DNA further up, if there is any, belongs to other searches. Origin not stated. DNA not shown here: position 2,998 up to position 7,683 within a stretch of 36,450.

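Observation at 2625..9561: TPR lipoprotein / M28-like-FtsX giant fusion / OPT-like membrane protein operon with no ATPase partner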

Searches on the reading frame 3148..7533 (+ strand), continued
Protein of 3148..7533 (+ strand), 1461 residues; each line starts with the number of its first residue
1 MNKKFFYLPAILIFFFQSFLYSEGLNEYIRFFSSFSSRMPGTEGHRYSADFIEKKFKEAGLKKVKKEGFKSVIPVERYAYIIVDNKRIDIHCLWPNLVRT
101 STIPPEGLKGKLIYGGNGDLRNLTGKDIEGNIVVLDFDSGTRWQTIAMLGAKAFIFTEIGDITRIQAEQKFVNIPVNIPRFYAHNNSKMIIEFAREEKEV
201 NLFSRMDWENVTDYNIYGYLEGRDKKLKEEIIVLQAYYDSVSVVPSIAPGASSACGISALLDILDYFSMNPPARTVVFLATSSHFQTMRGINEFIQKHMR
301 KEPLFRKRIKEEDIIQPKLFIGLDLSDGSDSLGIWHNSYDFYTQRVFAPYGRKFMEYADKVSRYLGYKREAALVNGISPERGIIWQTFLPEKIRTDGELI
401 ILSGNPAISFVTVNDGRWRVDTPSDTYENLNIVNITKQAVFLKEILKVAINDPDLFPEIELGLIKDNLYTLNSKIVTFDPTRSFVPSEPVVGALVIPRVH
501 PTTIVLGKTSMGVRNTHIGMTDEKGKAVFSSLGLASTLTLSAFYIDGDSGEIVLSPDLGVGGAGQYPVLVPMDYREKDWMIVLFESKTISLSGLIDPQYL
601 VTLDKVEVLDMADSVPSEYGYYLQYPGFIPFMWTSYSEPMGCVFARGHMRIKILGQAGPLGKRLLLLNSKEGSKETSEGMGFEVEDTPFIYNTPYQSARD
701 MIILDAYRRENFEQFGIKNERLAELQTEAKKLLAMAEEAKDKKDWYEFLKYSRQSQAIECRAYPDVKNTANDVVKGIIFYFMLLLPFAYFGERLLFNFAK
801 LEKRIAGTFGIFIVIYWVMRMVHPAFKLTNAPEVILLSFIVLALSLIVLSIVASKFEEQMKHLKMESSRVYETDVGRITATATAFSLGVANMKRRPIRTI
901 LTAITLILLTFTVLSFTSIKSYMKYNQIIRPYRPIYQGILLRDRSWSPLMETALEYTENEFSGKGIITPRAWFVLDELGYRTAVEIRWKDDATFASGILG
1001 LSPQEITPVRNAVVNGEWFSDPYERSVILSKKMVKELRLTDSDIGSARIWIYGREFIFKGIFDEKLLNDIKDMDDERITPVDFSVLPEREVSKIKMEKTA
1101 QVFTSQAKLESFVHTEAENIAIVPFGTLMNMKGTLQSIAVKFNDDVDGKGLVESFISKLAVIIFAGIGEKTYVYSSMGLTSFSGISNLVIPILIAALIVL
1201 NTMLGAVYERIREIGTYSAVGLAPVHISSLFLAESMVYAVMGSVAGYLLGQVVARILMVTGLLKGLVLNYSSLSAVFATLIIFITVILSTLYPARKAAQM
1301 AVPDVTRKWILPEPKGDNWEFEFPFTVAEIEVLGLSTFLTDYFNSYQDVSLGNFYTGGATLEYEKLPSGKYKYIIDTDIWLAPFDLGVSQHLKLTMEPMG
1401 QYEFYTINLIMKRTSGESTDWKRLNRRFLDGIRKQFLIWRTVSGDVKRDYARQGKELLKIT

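Call 17: find_encoding_contigs(protein=P0042, flank=10000, max_places=2)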
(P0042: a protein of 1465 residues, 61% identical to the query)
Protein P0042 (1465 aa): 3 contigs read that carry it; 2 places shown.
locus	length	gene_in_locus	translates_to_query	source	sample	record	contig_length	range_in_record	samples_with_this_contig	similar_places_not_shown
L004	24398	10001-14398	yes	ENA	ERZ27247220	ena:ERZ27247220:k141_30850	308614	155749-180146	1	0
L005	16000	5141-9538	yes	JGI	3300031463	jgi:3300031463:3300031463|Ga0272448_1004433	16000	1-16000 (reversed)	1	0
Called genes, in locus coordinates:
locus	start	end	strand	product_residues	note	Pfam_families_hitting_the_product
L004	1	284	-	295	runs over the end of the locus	PF00696:AA_kinase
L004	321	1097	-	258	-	PF13507:GATase_5, PF01965:DJ-1_PfpI (weak), PF00117:GATase (weak), PF07685:GATase_3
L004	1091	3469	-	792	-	PF18072:FGAR-AT_linker, PF00586:AIRS, PF02769:AIRS_C, PF22689:FGAR-AT_PurM_N-like (weak), PF00586:AIRS, PF02769:AIRS_C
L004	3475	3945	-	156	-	PF02700:PurS (weak)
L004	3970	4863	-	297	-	PF01259:SAICAR_synt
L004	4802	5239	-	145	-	PF01242:PTPS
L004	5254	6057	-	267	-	PF01177:Asp_Glu_race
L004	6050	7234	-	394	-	PF07833:Cu_amine_oxidN1 (weak), PF01520:Amidase_3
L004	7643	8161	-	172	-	PF01668:SmpB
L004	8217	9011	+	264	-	PF02091:tRNA-synt_2e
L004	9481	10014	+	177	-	PF00515:TPR_1 (faint), PF07719:TPR_2 (faint), PF13174:TPR_6 (faint), PF13181:TPR_8 (faint), PF13428:TPR_14 (faint), PF13432:TPR_16 (faint), PF14559:TPR_19 (faint), PF11846:Wzy_C_2 (faint), +2 more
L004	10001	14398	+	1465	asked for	PF04389:Peptidase_M28, PF02687:FtsX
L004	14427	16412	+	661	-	-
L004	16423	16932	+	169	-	-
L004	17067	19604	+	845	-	PF14871:GHL6, PF08532:Glyco_hydro_42M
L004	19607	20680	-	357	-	PF00294:PfkB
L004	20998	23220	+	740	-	PF02449:Glyco_hydro_42, PF08532:Glyco_hydro_42M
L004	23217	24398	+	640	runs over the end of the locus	PF00326:Peptidase_S9 (weak)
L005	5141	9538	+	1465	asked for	PF04389:Peptidase_M28, PF02687:FtsX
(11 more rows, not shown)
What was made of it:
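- In L004, Amidase_3 and a glutamate racemase gene lie just upstream in a different gene order (call 17).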

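Call 18: find_encoding_contigs(protein=P0047, flank=10000, max_places=2)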
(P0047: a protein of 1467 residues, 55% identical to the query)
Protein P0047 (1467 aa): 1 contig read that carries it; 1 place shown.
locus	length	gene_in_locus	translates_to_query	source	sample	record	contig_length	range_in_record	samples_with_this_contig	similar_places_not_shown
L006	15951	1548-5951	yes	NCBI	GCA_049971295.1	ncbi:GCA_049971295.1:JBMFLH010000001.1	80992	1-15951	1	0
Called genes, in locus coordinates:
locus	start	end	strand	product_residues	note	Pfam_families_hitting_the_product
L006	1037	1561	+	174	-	PF12895:ANAPC3 (faint), PF00515:TPR_1 (faint), PF07719:TPR_2 (faint), PF13174:TPR_6 (faint), PF13181:TPR_8 (faint), PF13428:TPR_14 (faint), PF13432:TPR_16 (faint), PF25062:ARM_TT21_N (weak)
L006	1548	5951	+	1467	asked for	PF02687:FtsX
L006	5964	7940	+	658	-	-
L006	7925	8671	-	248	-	PF01790:LGT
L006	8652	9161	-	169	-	PF01252:Peptidase_A8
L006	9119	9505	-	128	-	PF01258:zf-dskA_traR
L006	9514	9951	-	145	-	PF01951:Archease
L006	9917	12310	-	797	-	PF00521:DNA_topoisoIV, PF03989:DNA_gyraseA_C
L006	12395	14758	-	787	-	PF02518:HATPase_c, PF00204:DNA_gyraseB, PF01751:Toprim, PF00986:DNA_gyraseB_C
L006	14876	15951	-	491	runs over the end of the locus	PF13231:PMT_2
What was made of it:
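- The amidase linkage is seen only within the window's clade and is absent in L006 (call 18). lgt and lspA abut the operon in L006 (call 18).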

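Call 19: find_encoding_contigs(protein=P0001, flank=10000, max_places=3)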
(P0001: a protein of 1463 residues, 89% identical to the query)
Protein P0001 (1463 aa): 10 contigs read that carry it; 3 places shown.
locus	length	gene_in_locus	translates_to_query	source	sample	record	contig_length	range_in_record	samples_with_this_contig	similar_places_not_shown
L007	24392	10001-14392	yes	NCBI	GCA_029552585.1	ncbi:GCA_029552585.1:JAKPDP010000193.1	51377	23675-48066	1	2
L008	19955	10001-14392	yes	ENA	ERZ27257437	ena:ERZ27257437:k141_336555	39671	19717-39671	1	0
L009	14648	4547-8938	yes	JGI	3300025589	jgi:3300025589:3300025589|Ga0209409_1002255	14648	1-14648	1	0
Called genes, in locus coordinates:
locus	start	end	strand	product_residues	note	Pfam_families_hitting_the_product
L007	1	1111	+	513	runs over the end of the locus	PF01555:N6_N4_Mtase, PF01170:UPF0020 (weak), PF02475:TRM5-TYW2_MTfase (faint), PF13847:Methyltransf_31 (faint), PF08241:Methyltransf_11 (weak), PF09445:Methyltransf_15 (weak), PF13649:Methyltransf_25 (faint), PF01555:N6_N4_Mtase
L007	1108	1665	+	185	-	-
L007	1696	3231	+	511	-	PF02142:MGS, PF01808:AICARFT_IMPCHas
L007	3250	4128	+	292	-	PF12483:GIDE (faint)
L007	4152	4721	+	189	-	PF04011:LemA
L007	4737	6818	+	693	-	PF25174:Beta-prop_THOC3 (weak)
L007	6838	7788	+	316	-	PF00251:Glyco_hydro_32N, PF04616:Glyco_hydro_43, PF04041:Glyco_hydro_130 (weak), PF22847:Glyco_hydro_43_rel (faint)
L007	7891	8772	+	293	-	PF02091:tRNA-synt_2e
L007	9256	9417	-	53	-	-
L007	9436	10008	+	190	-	PF07719:TPR_2 (faint), PF13181:TPR_8 (faint), PF13428:TPR_14 (faint), PF13432:TPR_16 (faint), PF00515:TPR_1 (faint), PF13414:TPR_11 (faint)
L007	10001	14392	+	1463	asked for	PF04389:Peptidase_M28 (weak), PF02687:FtsX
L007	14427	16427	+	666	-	PF03169:OPT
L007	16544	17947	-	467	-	PF00753:Lactamase_B, PF23023:Anti-Pycsar_Apyc1 (weak), PF12706:Lactamase_B_2, PF16661:Lactamase_B_6, PF10996:Beta-Casp, PF07521:RMMBL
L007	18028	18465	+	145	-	PF01668:SmpB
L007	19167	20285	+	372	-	PF07833:Cu_amine_oxidN1, PF01520:Amidase_3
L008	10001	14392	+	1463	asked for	PF04389:Peptidase_M28 (weak), PF02687:FtsX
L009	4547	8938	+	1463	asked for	PF04389:Peptidase_M28 (weak), PF02687:FtsX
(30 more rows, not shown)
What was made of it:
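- The four-gene unit keeps the same content while its flanks change (calls 17-19).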

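Call 23: search_protein_families(library=ncbifam, proteins=[L003:16621-16953:+, L003:16956-17600:+, L003:17619-18347:+, L001:17200-18189:+, L001:18164-18562:+, L001:18532-19149:+, L001:8034-9980:+, L003:9717-9947:+, L004:16423-16929:+], max_evalue=0.01)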
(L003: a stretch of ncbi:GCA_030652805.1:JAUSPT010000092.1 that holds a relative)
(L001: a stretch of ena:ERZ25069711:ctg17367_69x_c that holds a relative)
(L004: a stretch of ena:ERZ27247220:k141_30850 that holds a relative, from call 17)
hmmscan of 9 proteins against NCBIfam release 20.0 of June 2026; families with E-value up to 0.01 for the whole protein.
L003:16621-16953:+ (111 aa): 5 families
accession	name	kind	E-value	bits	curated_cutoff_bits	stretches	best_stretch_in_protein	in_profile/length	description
NF033536.1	lasso_PqqD_Bac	exception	2.1e-07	31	80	1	49-102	34-87/88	lasso peptide biosynthesis PqqD family chaperone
TIGR04248.1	SCM_PqqD_rel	equivalog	2.2e-06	27.8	100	1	44-101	24-81/84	SynChlorMet cassette protein ScmD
TIGR03859.1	PQQ_PqqD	equivalog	2.2e-06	27.4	46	1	46-101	26-80/81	pyrroloquinoline quinone biosynthesis peptide chaperone PqqD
TIGR04302.1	geo_PqqD_fam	equivalog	6.9e-05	23.2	100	1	43-101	43-100/102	GeoRSP system PqqD family peptide chaperone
NF050149.1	RiPP_bind_ApyI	equivalog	0.007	15.7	200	1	45-102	207-259/260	RiPP maturation protein ApyI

L003:16956-17600:+ (215 aa): 9 families
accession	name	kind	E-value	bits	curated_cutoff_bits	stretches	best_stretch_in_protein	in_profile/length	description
NF007826.0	PRK10535.1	equivalog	2.2e-12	46.1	966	1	89-213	529-647/648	macrolide ABC transporter ATP-binding protein/permease MacB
TIGR02212.1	lolCE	equivalog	8.2e-12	44.8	362.45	1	85-214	267-411/411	lipoprotein-releasing ABC transporter permease subunit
TIGR03434.1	ADOP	subfamily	7e-09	34.3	622.3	1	90-214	686-803/803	ADOP family duplicated permease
NF008076.0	PRK10814.1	exception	4.1e-08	32.6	473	1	88-214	268-399/399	lipoprotein-releasing ABC transporter permease subunit LolC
NF008357.0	PRK11146.1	exception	9.3e-08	31.3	439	1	89-211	276-411/414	lipoprotein-releasing ABC transporter permease subunit LolE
NF038347.1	FtsX_Gpos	exception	2.6e-07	30.3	225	1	87-195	173-287/296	permease-like cell division protein FtsX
TIGR02213.1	lolE_release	exception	3.2e-07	29.6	540.35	1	89-212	273-409/411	lipoprotein-releasing ABC transporter permease subunit LolE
TIGR00439.2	FtsX_Gneg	equivalog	6.5e-07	28.8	255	1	86-196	172-284/292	permease-like cell division protein FtsX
NF038346.1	FtsX_actino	exception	6.8e-07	28.9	250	1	86-200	184-299/308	permease-like cell division protein FtsX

L003:17619-18347:+ (243 aa): 190 families (the best 25 are shown)
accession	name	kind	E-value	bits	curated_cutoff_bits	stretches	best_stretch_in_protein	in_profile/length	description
TIGR02211.1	LolD_lipo_ex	equivalog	4.1e-69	232.5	307.75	1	7-224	2-219/221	lipoprotein-releasing ABC transporter ATP-binding protein LolD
NF038007.1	ABC_ATP_DarD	equivalog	2.5e-64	216.8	375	1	8-223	3-217/218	darobactin export ABC transporter ATP-binding protein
NF007879.0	PRK10584.1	equivalog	1.5e-63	214.5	336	1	1-225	1-225/228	putative ABC transporter ATP-binding protein YbbA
NF007826.0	PRK10535.1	equivalog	1.1e-62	212.3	966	1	6-226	4-223/648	macrolide ABC transporter ATP-binding protein/permease MacB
TIGR02982.1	heterocyst_DevA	subfamily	1.4e-62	211.1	295.8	1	6-224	1-219/220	ABC exporter ATP-binding subunit, DevA family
TIGR02673.1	FtsE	equivalog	1.3e-60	204.7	264.85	1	7-221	2-212/214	cell division ATP-binding protein FtsE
NF008639.0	PRK11629.1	equivalog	6.9e-60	202.3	360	1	4-225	4-225/234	lipoprotein-releasing ABC transporter ATP-binding protein LolD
TIGR03608.1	L_ocin_972_ABC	subfamily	1.1e-56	191.6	254.85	1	24-217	12-204/206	putative bacteriocin export ABC transporter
NF040933.2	ABC_arch_GlcV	equivalog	1.3e-55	188.7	450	1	7-232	3-228/357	glucose ABC transporter ATP-binding protein GlcV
TIGR01186.1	proV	subfamily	3.2e-55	187.7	326.6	1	24-227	7-211/363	betaine/proline/choline family ABC transporter ATP-binding protein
TIGR02314.1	ABC_MetN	equivalog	4.3e-53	180.5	499.7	1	7-224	2-219/343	methionine ABC transporter ATP-binding protein MetN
TIGR02315.1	ABC_phnC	equivalog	2.8e-52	177.6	266.1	1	8-224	3-224/243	phosphonate ABC transporter ATP-binding protein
TIGR03005.1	ectoine_ehuA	equivalog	1.1e-49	168.9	345.4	1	8-225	2-226/252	ectoine/hydroxyectoine ABC transporter ATP-binding protein EhuA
NF006987.0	PRK09452.1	equivalog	1.2e-49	169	482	1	4-227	15-229/378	spermidine/putrescine ABC transporter ATP-binding protein PotA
TIGR00968.1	3a0106s01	subfamily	3.4e-49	167.5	342.75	1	11-232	5-217/237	sulfate ABC transporter ATP-binding protein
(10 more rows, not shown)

L001:17200-18189:+ (330 aa): 0 families

L001:18164-18562:+ (133 aa): 4 families
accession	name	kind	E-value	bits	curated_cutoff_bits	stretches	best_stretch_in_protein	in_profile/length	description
NF033536.1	lasso_PqqD_Bac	exception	1.1e-06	28.7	80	1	50-103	33-86/88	lasso peptide biosynthesis PqqD family chaperone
TIGR03859.1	PQQ_PqqD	equivalog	3.8e-06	26.7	46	1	49-103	27-80/81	pyrroloquinoline quinone biosynthesis peptide chaperone PqqD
TIGR04302.1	geo_PqqD_fam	equivalog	4.9e-06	26.9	100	1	8-104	6-101/102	GeoRSP system PqqD family peptide chaperone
NF050069.2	PqqD_rel_WgkC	exception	0.0017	18.3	110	1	50-100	33-83/103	PqqD family peptide maturation chaperone WgkC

L001:18532-19149:+ (206 aa): 0 families

L001:8034-9980:+ (649 aa): 0 families

L003:9717-9947:+ (77 aa): 0 families

L004:16423-16929:+ (169 aa): 0 families
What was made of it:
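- Closest known: MacB. Same: Sister loci have a LolD/MacB-like ATPase (call 23).
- LolD and MacB models score higher (call 23).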
